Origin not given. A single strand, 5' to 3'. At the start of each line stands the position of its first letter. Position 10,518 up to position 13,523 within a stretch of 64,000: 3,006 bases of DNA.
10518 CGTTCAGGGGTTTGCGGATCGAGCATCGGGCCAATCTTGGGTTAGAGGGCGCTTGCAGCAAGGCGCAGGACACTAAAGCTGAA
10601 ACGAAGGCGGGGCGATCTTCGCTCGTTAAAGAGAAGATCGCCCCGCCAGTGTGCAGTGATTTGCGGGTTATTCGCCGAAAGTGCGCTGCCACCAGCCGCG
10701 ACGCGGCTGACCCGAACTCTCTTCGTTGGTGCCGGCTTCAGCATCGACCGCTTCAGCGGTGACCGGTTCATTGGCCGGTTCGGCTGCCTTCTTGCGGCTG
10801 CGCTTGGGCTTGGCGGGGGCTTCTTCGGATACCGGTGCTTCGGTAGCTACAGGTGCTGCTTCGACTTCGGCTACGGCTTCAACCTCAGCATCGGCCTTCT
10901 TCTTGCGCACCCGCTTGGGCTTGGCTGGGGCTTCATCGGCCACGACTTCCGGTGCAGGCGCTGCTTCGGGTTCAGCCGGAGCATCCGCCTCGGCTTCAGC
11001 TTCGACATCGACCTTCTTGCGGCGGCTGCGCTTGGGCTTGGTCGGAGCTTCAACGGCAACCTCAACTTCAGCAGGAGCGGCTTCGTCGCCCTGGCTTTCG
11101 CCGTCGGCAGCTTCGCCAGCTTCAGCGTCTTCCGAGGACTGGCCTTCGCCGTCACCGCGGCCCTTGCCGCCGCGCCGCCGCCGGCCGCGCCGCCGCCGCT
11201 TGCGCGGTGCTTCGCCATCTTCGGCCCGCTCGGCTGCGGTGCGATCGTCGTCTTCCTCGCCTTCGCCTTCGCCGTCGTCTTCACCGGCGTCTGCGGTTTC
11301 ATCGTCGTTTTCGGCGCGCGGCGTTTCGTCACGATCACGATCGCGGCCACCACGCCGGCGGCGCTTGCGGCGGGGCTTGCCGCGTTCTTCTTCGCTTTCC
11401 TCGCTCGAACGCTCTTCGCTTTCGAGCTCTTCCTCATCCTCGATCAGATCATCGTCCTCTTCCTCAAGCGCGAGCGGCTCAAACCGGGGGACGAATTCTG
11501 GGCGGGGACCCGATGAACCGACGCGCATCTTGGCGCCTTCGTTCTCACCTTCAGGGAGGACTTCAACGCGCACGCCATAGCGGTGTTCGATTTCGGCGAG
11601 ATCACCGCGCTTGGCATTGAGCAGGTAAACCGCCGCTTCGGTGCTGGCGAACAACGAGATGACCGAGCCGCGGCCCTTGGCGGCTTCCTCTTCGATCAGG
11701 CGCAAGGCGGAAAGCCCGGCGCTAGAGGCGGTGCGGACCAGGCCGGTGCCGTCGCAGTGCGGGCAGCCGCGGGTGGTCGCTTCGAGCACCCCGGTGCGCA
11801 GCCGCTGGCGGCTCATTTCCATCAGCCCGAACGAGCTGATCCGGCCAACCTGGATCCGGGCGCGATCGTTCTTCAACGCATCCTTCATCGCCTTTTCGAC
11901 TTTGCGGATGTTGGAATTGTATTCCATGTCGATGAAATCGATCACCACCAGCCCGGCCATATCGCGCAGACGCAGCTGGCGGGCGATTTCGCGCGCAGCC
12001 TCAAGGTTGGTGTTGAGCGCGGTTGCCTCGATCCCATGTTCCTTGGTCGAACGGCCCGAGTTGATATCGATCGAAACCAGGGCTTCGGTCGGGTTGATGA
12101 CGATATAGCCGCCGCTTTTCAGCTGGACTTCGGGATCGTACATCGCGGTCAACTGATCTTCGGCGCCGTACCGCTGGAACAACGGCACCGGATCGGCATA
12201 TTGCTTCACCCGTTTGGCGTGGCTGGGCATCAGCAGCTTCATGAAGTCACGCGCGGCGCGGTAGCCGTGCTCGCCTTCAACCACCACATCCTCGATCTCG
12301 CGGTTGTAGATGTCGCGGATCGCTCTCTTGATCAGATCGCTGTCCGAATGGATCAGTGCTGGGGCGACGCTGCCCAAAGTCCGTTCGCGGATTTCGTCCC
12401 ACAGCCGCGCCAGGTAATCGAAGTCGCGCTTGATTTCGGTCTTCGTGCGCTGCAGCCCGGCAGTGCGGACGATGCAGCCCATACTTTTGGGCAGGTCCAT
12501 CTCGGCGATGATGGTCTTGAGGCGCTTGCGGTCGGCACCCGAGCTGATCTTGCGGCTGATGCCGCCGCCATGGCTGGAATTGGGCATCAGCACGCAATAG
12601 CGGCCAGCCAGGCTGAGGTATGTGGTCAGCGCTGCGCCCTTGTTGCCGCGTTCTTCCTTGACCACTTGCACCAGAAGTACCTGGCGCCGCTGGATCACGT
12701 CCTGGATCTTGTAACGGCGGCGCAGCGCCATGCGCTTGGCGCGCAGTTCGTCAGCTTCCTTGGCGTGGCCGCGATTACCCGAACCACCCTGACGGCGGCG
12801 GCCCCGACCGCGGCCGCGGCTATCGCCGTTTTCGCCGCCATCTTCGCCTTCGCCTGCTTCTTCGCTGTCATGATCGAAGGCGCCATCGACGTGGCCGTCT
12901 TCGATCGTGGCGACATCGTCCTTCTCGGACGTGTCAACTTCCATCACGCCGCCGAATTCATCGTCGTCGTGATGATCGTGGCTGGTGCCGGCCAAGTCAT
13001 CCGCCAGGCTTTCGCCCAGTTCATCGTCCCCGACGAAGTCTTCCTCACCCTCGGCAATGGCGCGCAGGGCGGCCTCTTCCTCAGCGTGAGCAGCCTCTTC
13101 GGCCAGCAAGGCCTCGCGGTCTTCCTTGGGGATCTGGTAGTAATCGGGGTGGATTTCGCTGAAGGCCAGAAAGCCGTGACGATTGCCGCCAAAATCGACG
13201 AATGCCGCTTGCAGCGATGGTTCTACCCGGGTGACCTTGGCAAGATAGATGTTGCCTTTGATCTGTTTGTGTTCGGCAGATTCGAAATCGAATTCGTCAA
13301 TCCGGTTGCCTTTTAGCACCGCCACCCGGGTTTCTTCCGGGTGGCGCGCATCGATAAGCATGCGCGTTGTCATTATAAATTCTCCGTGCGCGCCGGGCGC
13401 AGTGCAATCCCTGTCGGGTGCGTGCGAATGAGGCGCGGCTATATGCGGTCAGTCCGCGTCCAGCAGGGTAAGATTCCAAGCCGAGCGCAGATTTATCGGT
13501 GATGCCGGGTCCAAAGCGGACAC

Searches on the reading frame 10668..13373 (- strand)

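Call 101: search_protein_families(library=pfam, proteins=[window:10668-13373:-], max_evalue=0.00001)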
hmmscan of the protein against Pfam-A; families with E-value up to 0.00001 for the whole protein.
window:10668-13373:- (901 aa): 3 families
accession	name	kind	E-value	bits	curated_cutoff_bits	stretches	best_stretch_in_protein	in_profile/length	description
PF10150.14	RNase_E_G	-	1.2e-99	333.6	25.5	1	254-524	1-269/270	Ribonuclease E/G family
PF20833.2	RNase_E_G_Thio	-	4.1e-24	85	26.8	1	537-618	2-83/86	RNase E/G, Thioredoxin-like domain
PF00575.29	S1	-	8.3e-06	26.5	22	0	37-84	2-47/74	S1 RNA binding domain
